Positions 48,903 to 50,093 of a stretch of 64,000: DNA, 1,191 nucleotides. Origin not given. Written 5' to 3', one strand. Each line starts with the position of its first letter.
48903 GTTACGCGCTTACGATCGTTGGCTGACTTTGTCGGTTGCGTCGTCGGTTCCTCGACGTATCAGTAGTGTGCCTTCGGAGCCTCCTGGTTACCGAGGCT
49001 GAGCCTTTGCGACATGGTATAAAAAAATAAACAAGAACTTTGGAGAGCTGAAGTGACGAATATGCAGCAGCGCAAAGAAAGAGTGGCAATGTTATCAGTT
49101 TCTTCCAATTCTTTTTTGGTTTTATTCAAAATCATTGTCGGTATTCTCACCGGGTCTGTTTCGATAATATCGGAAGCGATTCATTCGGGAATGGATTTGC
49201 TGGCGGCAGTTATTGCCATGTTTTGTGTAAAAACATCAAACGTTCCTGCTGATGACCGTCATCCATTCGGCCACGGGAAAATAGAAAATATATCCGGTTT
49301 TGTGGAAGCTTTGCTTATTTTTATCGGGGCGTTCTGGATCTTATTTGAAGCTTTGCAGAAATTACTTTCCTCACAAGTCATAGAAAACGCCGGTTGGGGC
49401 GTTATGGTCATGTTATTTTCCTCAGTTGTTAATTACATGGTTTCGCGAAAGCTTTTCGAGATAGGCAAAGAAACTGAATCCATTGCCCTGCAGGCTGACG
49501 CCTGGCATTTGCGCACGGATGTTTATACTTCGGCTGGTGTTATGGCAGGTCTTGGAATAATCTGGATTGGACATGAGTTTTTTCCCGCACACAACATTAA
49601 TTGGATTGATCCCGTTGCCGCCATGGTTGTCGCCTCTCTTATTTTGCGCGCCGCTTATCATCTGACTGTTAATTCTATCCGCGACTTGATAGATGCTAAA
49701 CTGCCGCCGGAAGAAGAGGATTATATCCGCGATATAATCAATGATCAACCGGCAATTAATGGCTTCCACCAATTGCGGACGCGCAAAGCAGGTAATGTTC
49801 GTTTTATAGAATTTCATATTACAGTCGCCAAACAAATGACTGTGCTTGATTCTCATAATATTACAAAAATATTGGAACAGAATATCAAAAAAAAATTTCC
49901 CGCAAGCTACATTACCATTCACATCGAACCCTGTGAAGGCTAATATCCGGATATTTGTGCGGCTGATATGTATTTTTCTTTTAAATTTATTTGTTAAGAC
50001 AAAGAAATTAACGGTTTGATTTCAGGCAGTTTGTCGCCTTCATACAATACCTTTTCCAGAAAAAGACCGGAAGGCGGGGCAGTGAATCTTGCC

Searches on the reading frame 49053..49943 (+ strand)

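Call 80: search_protein_families(library=pfam, proteins=[window:49053-49943:+])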
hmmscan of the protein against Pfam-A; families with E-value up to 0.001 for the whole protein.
window:49053-49943:+ (296 aa): 2 families
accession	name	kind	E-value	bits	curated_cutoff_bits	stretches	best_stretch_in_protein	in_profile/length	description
PF01545.26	Cation_efflux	-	7.8e-52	176.4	26.6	1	13-213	2-198/198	Cation efflux family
PF16916.11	ZT_dimer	-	8.4e-25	87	26.7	1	217-294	1-78/78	Dimerisation domain of Zinc Transporter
